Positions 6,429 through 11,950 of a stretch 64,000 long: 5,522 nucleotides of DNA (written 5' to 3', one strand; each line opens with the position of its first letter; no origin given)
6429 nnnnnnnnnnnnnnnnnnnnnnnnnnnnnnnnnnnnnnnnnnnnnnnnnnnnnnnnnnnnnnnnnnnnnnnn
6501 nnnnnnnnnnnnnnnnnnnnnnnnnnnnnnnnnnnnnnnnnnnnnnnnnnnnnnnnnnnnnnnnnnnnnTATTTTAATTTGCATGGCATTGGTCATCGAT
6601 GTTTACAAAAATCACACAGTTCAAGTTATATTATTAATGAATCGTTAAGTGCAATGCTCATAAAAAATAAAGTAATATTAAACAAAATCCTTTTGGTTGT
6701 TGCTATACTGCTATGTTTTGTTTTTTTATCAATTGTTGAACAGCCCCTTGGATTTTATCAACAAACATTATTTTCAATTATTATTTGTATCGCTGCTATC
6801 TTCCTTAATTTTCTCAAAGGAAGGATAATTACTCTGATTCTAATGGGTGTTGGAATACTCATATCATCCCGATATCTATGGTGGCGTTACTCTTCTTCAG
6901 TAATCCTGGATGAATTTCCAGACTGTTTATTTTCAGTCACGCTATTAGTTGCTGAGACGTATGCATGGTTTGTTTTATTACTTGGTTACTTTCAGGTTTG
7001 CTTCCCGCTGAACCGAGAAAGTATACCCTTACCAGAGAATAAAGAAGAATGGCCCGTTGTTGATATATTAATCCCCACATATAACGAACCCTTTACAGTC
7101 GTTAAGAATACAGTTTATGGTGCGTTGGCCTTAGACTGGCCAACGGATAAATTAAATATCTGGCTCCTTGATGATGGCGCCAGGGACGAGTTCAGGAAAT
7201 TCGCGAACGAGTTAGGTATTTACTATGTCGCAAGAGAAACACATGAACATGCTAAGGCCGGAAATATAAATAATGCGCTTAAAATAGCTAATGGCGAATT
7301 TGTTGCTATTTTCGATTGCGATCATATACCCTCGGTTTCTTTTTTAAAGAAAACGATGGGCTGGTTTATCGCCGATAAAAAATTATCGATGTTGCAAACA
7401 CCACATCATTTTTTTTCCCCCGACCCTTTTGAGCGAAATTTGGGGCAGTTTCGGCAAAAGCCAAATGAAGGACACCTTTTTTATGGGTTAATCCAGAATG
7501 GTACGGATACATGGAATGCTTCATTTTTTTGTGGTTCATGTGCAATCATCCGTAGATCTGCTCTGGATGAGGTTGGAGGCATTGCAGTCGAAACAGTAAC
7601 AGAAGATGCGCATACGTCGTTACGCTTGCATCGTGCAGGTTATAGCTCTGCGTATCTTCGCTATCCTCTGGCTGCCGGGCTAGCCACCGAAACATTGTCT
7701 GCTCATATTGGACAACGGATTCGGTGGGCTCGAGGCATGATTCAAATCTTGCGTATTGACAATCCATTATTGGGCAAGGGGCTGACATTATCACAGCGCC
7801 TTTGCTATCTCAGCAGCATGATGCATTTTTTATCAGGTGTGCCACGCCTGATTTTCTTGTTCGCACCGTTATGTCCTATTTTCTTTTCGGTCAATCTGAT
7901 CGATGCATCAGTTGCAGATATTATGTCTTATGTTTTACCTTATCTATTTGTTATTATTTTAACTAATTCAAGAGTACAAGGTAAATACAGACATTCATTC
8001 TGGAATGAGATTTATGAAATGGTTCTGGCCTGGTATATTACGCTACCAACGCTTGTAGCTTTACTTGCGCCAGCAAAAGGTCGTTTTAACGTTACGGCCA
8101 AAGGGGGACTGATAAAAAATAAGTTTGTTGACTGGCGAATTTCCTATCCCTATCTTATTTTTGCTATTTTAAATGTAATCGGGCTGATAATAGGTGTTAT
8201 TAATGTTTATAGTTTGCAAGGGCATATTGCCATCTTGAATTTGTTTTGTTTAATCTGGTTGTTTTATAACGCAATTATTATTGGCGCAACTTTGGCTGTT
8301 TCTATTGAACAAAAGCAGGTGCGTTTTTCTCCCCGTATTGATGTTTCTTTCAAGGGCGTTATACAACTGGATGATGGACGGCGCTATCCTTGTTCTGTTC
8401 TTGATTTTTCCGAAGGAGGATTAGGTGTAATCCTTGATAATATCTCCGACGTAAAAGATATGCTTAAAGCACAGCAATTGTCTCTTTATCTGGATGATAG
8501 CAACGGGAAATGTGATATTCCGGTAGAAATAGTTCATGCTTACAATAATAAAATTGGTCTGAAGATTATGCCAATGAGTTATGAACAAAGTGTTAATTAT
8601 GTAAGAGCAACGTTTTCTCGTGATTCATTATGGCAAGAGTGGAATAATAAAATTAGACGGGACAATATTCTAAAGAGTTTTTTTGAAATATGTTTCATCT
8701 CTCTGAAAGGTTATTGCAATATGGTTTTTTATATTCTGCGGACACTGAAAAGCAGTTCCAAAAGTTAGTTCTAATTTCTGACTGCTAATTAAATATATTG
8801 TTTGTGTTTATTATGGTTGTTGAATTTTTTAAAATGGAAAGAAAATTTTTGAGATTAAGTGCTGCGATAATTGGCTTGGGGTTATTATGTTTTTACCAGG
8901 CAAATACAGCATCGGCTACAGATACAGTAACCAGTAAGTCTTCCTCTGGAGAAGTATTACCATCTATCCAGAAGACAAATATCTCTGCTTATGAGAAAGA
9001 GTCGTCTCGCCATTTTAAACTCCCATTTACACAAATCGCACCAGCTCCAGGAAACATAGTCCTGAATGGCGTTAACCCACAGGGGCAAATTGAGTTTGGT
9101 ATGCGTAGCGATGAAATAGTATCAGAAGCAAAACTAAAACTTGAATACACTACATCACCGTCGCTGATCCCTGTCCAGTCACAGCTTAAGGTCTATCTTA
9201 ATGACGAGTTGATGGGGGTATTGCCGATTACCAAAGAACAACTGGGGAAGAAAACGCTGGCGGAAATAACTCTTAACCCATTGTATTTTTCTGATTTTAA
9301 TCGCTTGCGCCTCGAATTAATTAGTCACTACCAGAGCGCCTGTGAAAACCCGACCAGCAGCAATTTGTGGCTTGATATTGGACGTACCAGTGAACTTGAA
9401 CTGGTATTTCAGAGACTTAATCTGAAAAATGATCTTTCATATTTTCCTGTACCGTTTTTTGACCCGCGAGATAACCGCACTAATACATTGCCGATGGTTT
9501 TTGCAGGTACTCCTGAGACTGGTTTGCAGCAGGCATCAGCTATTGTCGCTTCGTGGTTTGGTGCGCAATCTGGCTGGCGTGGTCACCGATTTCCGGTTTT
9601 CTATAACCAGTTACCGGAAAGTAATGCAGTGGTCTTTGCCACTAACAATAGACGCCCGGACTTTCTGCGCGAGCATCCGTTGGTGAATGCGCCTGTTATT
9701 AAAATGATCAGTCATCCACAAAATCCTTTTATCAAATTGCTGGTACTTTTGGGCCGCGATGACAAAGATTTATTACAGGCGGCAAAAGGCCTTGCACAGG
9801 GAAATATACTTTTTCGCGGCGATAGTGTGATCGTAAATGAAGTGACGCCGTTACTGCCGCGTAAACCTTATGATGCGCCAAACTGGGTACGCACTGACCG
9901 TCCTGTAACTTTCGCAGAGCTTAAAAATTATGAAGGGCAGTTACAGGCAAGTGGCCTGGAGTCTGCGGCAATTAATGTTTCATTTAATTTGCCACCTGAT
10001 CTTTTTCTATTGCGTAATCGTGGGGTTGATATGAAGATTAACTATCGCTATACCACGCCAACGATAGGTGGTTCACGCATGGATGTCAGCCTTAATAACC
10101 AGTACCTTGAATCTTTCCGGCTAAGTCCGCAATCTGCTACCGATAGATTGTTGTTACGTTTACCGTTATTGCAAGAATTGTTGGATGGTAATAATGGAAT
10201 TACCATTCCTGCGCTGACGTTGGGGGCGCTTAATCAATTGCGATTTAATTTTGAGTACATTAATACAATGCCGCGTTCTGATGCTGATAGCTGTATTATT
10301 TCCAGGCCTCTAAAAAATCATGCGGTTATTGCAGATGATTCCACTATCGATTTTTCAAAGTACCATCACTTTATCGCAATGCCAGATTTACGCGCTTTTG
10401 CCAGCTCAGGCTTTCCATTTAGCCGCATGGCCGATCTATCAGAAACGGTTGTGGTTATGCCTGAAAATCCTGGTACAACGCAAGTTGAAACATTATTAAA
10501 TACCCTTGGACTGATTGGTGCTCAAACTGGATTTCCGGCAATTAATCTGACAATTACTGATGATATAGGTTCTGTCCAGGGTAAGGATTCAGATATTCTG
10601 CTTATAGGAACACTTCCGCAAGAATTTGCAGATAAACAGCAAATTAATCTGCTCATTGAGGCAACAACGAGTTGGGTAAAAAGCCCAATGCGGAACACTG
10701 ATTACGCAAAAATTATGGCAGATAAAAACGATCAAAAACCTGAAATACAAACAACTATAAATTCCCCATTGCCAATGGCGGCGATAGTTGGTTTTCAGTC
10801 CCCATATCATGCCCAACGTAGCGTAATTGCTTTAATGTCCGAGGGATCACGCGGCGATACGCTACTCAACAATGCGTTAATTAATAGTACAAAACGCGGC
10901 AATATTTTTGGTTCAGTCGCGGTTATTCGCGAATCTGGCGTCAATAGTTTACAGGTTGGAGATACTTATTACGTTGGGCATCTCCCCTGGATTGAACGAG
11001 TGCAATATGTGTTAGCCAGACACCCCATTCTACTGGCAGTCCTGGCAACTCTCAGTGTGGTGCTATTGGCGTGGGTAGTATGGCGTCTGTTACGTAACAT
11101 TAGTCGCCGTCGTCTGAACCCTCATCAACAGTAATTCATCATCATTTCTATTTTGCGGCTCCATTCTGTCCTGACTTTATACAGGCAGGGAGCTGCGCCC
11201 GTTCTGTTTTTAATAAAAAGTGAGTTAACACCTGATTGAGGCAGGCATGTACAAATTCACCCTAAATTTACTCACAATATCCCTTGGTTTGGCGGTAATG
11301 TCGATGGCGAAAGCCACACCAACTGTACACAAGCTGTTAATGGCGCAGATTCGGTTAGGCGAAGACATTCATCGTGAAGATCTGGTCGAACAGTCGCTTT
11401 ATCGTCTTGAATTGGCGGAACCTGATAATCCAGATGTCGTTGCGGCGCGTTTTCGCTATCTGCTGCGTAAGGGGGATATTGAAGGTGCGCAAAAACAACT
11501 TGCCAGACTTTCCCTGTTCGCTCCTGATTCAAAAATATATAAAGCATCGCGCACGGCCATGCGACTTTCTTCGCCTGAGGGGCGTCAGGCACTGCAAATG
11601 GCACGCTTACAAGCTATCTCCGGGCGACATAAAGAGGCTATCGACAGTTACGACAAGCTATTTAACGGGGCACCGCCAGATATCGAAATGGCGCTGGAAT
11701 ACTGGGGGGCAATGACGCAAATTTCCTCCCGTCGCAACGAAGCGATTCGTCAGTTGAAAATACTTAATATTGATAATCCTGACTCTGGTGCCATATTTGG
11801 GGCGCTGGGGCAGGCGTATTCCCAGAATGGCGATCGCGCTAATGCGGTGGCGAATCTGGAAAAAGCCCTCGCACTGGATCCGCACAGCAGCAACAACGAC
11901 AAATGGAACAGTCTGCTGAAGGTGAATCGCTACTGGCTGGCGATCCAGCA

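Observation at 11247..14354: BcsC-like gene is compositionally chimeric with a sharp switch near 11.8 kb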

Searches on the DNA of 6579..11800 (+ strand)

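Call 24: search_dna_similar(query=window:6579-11800:+, collection=plasmids, mode=distant, max_rows=30)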
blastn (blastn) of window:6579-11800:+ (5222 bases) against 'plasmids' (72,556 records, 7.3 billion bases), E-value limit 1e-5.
Records with a match: 166; places in all: 273; records where one place covers at least 80% of the query: 0.
Best place of each record, by identity: 60-80% 166.
By first word of the organism name: Escherichia 136; Klebsiella 8; Enterobacter 4; Raoultella 4; Proteus 2; Caballeronia 2; Salmonella 1; Yersinia 1; Photobacterium 1; Catenovulum 1; and 6 more.
By predicted mobility (MOB-suite, as given by PLSDB): mobilizable 81; non-mobilizable 76; conjugative 9.
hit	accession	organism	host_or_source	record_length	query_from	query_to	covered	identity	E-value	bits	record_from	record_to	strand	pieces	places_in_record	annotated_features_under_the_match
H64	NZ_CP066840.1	Escherichia coli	Gallus gallus domesticus,whole ...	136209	175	5181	80%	69.5%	0e+0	1676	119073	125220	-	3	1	cellulose biosynthesis cyclic di-GMP-binding regulatory protein BcsB | bcsA: UDP-forming cellulose synthase catalytic subunit | bcsC: cellulose synthase complex outer membrane protein BcsC | group II intron maturase-specific domain-containing protein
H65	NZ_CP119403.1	Escherichia coli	Cell culutre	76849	175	5181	79%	69.6%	0e+0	1694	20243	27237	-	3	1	cellulose biosynthesis cyclic di-GMP-binding regulatory protein BcsB | bcsA: UDP-forming cellulose synthase catalytic subunit | bcsC: cellulose synthase complex outer membrane protein BcsC | hypothetical protein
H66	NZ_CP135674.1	Escherichia coli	-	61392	175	5181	79%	69.6%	0e+0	1689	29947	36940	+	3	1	bcsB: cellulose biosynthesis cyclic di-GMP-binding regulatory protein BcsB | bcsA: UDP-forming cellulose synthase catalytic subunit | bcsC: cellulose synthase complex outer membrane protein BcsC | hypothetical protein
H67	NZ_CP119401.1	Escherichia coli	Cell culutre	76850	175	5181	79%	69.6%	0e+0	1685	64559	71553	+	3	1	cellulose biosynthesis cyclic di-GMP-binding regulatory protein BcsB | bcsA: UDP-forming cellulose synthase catalytic subunit | bcsC: cellulose synthase complex outer membrane protein BcsC | hypothetical protein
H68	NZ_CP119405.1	Escherichia coli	Cell culutre,Human faeces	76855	175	5181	79%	69.6%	0e+0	1686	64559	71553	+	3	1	cellulose biosynthesis cyclic di-GMP-binding regulatory protein BcsB | bcsA: UDP-forming cellulose synthase catalytic subunit | bcsC: cellulose synthase complex outer membrane protein BcsC | hypothetical protein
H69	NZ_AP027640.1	Escherichia coli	-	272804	175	5181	79%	69.5%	0e+0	1681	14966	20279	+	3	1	cellulose biosynthesis cyclic di-GMP-binding regulatory protein BcsB | bcsA: UDP-forming cellulose synthase catalytic subunit | bcsC: cellulose synthase complex outer membrane protein BcsC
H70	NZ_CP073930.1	Escherichia coli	Poultry,pure culture,Cloacal sample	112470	175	5181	79%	69.5%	0e+0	1676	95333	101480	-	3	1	cellulose biosynthesis cyclic di-GMP-binding regulatory protein BcsB | bcsA: UDP-forming cellulose synthase catalytic subunit | bcsC: cellulose synthase complex outer membrane protein BcsC | group II intron maturase-specific domain-containing protein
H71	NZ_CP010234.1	Escherichia coli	-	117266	175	5181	79%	69.5%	0e+0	1676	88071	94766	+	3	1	cellulose biosynthesis cyclic di-GMP-binding regulatory protein BcsB | bcsA: UDP-forming cellulose synthase catalytic subunit | bcsC: cellulose synthase complex outer membrane protein BcsC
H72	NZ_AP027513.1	Escherichia coli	Homo sapiens,whole organism,feces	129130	175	5181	79%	69.5%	0e+0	1672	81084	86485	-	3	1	cellulose biosynthesis cyclic di-GMP-binding regulatory protein BcsB | bcsA: UDP-forming cellulose synthase catalytic subunit | bcsC: cellulose synthase complex outer membrane protein BcsC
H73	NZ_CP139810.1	Escherichia coli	Homo sapiens,cell culture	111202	175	5181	79%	69.5%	0e+0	1667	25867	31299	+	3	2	cellulose biosynthesis cyclic di-GMP-binding regulatory protein BcsB | bcsA: UDP-forming cellulose synthase catalytic subunit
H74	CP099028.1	Escherichia coli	culture,Pooled faeces sample collected ...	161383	175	5181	79%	69.5%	0e+0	1667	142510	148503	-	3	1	cellulose biosynthesis cyclic di-GMP-binding regulatory protein BcsB | bcsA: UDP-forming cellulose synthase catalytic subunit | bcsC: cellulose synthase complex outer membrane protein BcsC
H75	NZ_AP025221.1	Escherichia coli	Homo sapiens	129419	175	5181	79%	69.4%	0e+0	1655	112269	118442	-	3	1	cellulose biosynthesis cyclic di-GMP-binding regulatory protein BcsB | bcsA: UDP-forming cellulose synthase catalytic subunit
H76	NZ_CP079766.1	Escherichia coli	Duck,cloacal swabs,cloacal swab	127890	175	5181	78%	69.6%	0e+0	1680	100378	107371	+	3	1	cellulose biosynthesis cyclic di-GMP-binding regulatory protein BcsB | bcsA: UDP-forming cellulose synthase catalytic subunit | bcsC: cellulose synthase complex outer membrane protein BcsC | hypothetical protein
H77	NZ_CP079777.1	Escherichia coli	Duck,fresh fecal,fresh fecal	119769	175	5181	78%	69.6%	0e+0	1680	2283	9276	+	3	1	cellulose biosynthesis cyclic di-GMP-binding regulatory protein BcsB | bcsA: UDP-forming cellulose synthase catalytic subunit | bcsC: cellulose synthase complex outer membrane protein BcsC | hypothetical protein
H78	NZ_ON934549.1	Escherichia coli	-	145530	175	5181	78%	69.6%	0e+0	1680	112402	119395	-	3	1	cellulose biosynthesis cyclic di-GMP-binding regulatory protein BcsB | bcsA: UDP-forming cellulose synthase catalytic subunit | bcsC: cellulose synthase complex outer membrane protein BcsC | hypothetical protein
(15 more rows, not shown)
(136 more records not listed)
